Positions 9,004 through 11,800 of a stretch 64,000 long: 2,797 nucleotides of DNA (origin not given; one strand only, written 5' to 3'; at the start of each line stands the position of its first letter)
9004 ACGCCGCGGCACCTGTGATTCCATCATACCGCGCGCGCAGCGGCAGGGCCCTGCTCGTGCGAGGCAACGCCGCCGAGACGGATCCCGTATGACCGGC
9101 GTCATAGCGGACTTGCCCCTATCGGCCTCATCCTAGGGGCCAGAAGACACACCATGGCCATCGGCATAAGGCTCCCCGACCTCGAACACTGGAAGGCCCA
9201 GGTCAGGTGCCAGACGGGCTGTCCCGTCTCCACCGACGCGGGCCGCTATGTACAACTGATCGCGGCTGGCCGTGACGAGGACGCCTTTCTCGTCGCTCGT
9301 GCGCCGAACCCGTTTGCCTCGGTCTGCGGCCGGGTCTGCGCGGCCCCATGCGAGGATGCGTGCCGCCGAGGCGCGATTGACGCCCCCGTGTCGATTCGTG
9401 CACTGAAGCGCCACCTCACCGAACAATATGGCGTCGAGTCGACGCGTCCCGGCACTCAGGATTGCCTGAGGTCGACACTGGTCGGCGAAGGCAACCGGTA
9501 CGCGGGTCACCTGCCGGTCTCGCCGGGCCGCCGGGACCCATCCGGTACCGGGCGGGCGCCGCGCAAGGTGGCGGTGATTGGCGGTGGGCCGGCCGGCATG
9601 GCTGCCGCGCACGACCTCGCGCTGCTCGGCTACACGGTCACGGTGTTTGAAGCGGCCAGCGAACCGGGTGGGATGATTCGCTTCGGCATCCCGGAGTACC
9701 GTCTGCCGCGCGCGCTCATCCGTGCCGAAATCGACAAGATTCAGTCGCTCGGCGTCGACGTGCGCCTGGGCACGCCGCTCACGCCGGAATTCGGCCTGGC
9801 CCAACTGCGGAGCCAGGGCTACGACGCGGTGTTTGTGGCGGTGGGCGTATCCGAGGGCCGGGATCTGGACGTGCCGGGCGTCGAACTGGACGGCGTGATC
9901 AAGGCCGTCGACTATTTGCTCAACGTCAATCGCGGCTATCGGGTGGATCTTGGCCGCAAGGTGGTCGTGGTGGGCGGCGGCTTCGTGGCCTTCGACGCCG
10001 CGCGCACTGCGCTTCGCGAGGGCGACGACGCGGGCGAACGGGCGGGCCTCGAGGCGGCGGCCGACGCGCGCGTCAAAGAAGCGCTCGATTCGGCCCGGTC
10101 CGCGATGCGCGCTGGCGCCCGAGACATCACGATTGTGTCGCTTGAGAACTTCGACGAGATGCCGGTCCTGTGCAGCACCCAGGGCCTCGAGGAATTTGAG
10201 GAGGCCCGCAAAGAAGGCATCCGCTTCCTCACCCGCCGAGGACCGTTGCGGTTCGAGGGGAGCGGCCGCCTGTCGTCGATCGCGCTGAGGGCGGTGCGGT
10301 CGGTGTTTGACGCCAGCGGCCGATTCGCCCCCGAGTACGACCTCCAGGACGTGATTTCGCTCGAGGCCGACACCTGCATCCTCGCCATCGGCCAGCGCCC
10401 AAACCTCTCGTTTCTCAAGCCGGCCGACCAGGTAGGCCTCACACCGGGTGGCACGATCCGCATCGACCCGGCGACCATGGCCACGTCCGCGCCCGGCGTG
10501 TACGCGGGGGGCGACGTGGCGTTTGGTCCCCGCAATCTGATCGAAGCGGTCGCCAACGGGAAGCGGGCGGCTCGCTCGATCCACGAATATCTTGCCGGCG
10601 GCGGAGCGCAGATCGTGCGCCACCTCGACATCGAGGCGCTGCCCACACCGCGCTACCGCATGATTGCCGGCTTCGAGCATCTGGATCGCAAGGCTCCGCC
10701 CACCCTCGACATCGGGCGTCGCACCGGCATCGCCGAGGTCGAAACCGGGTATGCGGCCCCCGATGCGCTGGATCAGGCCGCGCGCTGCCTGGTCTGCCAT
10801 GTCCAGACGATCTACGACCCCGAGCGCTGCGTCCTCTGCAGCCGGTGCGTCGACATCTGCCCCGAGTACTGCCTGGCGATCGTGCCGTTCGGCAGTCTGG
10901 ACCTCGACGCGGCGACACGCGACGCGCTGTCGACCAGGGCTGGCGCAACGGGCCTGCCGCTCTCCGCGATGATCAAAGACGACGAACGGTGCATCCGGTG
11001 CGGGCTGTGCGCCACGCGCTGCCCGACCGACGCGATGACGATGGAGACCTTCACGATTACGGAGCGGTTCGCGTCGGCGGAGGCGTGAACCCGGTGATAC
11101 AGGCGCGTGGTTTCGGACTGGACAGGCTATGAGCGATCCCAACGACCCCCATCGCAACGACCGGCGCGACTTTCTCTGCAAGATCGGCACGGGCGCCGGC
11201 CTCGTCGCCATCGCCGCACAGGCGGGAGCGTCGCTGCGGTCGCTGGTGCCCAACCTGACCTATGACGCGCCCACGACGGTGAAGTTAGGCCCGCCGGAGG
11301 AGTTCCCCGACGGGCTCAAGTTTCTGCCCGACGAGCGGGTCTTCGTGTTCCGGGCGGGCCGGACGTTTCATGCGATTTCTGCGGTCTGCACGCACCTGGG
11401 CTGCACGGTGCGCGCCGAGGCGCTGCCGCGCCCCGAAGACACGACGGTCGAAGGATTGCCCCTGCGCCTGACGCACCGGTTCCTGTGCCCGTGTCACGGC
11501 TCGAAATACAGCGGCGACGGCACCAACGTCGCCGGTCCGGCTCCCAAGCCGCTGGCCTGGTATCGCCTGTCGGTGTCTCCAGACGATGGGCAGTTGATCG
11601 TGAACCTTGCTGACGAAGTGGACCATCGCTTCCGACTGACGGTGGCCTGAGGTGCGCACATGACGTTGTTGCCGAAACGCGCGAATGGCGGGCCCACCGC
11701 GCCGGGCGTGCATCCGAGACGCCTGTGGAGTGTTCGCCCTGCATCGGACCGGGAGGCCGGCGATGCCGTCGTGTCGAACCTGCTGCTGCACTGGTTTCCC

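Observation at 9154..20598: Clade II nos cluster fused to a private Rieske/cytochrome b/pentahaem module and a cytoplasmic GltD-like NAD(P)H subunit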

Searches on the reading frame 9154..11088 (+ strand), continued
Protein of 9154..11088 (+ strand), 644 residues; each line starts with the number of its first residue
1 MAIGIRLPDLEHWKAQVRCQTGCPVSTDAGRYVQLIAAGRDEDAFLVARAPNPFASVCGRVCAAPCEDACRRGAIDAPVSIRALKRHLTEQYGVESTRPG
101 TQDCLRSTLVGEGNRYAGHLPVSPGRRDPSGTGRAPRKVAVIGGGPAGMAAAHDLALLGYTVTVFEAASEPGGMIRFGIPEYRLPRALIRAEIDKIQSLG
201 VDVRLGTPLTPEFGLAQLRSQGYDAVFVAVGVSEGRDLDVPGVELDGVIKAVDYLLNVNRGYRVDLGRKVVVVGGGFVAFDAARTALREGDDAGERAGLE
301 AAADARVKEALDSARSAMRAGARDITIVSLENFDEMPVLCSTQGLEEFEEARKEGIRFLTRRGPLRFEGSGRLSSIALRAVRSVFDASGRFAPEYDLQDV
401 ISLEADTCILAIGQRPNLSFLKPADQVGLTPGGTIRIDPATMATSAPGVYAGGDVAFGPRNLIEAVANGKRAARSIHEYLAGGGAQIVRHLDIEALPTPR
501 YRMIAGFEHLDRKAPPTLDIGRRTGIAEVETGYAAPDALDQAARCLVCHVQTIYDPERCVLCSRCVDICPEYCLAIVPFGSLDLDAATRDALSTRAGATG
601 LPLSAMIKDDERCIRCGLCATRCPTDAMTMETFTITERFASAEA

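Call 75: find_related_loci(query=A2, collection=metagenome_contigs, flank=8000)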
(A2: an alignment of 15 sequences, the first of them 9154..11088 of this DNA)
Query A2 (644 aa) in metagenome_contigs; peptide patterns used: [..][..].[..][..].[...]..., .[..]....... (x = any residue, [..] = any of these).
600 stretches matched a pattern (row limit reached: there are more); 523 encode a relative of the query (tblastn E <= 1e-3); the best 80 are kept; 80 distinct loci.
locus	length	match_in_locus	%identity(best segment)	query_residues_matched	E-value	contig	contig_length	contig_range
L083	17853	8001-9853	57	1-638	4e-177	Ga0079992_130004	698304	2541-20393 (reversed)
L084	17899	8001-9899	48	4-636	9e-173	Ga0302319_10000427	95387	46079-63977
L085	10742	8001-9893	45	6-638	3e-167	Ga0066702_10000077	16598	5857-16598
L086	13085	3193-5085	45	1-633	6e-166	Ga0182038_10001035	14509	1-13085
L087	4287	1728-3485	45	1-634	4e-156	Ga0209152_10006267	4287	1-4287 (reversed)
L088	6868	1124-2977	46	5-642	6e-151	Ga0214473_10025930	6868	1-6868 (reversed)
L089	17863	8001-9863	41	5-631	6e-131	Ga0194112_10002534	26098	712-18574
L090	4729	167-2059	40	3-639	2e-127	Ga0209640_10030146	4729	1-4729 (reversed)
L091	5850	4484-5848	41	7-512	1e-106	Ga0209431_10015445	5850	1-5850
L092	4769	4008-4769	60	7-263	2e-97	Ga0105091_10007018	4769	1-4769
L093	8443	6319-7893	35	19-632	1e-95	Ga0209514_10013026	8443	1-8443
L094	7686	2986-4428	35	19-569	2e-90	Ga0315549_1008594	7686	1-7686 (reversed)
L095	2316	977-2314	39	1-454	1e-93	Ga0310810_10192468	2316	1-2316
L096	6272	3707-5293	34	19-631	7e-90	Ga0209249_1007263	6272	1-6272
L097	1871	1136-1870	60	5-252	2e-94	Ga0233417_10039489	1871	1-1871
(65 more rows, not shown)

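Call 78: search_protein_families(library=pfam, proteins=[L084:13099-14520:+, L084:11667-13055:+, L086:7319-9445:+, L086:10113-11474:+, L086:713-2212:+, L089:13285-17133:+, L089:2146-3762:-, L083:27-1925:+, L083:14596-15741:+, L083:16492-17838:+], max_evalue=0.0001)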
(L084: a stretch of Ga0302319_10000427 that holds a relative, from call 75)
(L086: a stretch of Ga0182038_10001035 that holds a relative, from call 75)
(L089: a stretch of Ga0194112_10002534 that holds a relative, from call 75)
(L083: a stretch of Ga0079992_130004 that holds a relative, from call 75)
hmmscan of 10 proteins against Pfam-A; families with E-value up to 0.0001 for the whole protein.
L084:13099-14520:+ (473 aa): 0 families

L084:11667-13055:+ (462 aa): 4 families
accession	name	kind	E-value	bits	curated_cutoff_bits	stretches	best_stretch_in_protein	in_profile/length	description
PF00034.26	Cytochrom_C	-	1.5e-34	119.6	21.3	3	356-453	1-89/90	Cytochrome c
PF13442.11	Cytochrome_CBB3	-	9.4e-26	90.4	27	3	356-450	3-68/68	Cytochrome C oxidase, cbb3-type, subunit III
PF02433.20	FixO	-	1.1e-20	74.5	29.6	2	288-337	102-151/219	Cytochrome C oxidase, mono-heme subunit/FixO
PF14522.11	Cytochrome_C7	-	1.1e-07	32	24.8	0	106-185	5-67/67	Cytochrome c7 and related cytochrome c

L086:7319-9445:+ (708 aa): 5 families
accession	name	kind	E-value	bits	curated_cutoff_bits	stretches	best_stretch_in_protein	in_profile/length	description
PF00034.26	Cytochrom_C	-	4.1e-45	153.5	21.3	2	172-264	2-89/90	Cytochrome c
PF13442.11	Cytochrome_CBB3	-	2.3e-29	102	27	1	610-685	3-68/68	Cytochrome C oxidase, cbb3-type, subunit III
PF02433.20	FixO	-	1.3e-17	64.5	29.6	1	322-363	102-143/219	Cytochrome C oxidase, mono-heme subunit/FixO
PF14522.11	Cytochrome_C7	-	7.4e-10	38.9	24.8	0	84-162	16-67/67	Cytochrome c7 and related cytochrome c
PF22113.1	Mtrc-MtrF_II-IV_dom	-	1.6e-05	24.9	30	0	80-137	119-175/176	Outer membrane cytochrome MtrC/MtrF-like, domains II/IV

L086:10113-11474:+ (453 aa): 0 families

L086:713-2212:+ (499 aa): 0 families

L089:13285-17133:+ (1282 aa): 1 family
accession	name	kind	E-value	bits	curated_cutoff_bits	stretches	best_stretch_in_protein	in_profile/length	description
PF00384.28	Molybdopterin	-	1.4e-21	77.3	24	1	388-862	66-347/353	Molybdopterin oxidoreductase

L089:2146-3762:- (538 aa): 3 families
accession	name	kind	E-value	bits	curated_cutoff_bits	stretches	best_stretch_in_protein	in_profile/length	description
PF14522.11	Cytochrome_C7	-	5.7e-08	32.9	24.8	0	289-354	6-66/67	Cytochrome c7 and related cytochrome c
PF14537.11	Cytochrom_c3_2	-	6.9e-08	33.3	25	0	246-331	2-78/79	Cytochrome c3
PF02085.21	Cytochrom_CIII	-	2.7e-05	24.9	22.9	0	245-331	27-101/101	Class III cytochrome C family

L083:27-1925:+ (632 aa): 6 families
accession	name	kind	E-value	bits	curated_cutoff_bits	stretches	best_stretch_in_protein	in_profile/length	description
PF00034.26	Cytochrom_C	-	5.9e-40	136.9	21.3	2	200-286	2-90/90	Cytochrome c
PF13442.11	Cytochrome_CBB3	-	2.1e-26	92.5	27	1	198-282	2-68/68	Cytochrome C oxidase, cbb3-type, subunit III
PF14522.11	Cytochrome_C7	-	1.4e-07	31.7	24.8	0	77-118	6-50/67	Cytochrome c7 and related cytochrome c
PF02433.20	FixO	-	3.6e-07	30.3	29.6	0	234-281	103-150/219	Cytochrome C oxidase, mono-heme subunit/FixO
PF14537.11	Cytochrom_c3_2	-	1.5e-06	29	25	0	79-117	2-34/79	Cytochrome c3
PF14495.11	Cytochrom_C550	-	2.8e-06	27.5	27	0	522-585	20-86/136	Cytochrome c-550 domain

L083:14596-15741:+ (381 aa): 5 families
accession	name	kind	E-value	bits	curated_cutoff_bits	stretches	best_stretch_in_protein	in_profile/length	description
PF13715.12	CarbopepD_reg_2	-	2.1e-22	79.4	32.2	1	29-117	1-88/88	CarboxypepD_reg-like domain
PF13620.12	CarboxypepD_reg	-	2.6e-17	63.4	32.3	1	28-105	1-82/82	Carboxypeptidase regulatory-like domain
PF07715.20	Plug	-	1.5e-11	45.1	23.9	1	131-225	13-106/107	TonB-dependent Receptor Plug Domain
PF00593.30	TonB_dep_Rec_b-barrel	-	9.5e-07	29.4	27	1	240-344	328-436/436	TonB dependent receptor-like, beta-barrel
PF09430.16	EMC7_beta-sandw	-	5.6e-05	23.8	26.6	0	155-201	35-81/122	ER membrane protein complex subunit 7, beta-sandwich domain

L083:16492-17838:+ (448 aa): 1 family
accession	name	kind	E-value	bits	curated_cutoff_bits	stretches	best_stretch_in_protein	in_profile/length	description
PF00860.26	Xan_ur_permease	-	5.3e-38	131.2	27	1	21-406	3-386/389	Permease family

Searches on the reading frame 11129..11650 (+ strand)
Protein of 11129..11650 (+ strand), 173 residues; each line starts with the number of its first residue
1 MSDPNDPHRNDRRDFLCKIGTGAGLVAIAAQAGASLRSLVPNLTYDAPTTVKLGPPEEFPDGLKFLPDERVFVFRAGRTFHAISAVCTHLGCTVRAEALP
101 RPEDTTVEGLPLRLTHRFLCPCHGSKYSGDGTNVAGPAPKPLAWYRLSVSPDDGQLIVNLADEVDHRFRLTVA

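Call 4: search_protein_families(library=pfam, proteins=[window:11129-11650:+])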
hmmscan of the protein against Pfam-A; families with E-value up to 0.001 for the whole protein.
window:11129-11650:+ (173 aa): 1 family
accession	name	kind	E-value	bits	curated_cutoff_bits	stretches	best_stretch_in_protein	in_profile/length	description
PF00355.32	Rieske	-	1e-10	41.8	20.3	1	66-145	21-87/88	Rieske [2Fe-2S] domain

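Call 5: search_protein_families(library=ncbifam, proteins=[window:11129-11650:+])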
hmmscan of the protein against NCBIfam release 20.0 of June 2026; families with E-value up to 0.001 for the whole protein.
window:11129-11650:+ (173 aa): 5 families
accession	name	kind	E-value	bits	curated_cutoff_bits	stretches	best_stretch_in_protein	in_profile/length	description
NF045928.1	Cytb6fFeSPetC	equivalog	5.5e-15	55.2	250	1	82-167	103-172/179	cytochrome b6-f complex iron-sulfur subunit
NF010001.0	PRK13474.1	subfamily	9.8e-15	54.3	154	1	82-167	102-170/178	cytochrome b6-f complex iron-sulfur subunit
TIGR01416.1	Rieske_proteo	equivalog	5.4e-14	52.6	97.4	1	79-143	108-161/176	ubiquinol-cytochrome c reductase iron-sulfur subunit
NF050121.1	bc1_QcrA_actin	exception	6e-08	32.6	275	1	80-157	240-304/319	cytochrome bc1 complex Rieske iron-sulfur subunit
TIGR02694.1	arsenite_ox_S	equivalog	0.00069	19.5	95.65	0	109-153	62-111/129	arsenate reductase (azurin) small subunit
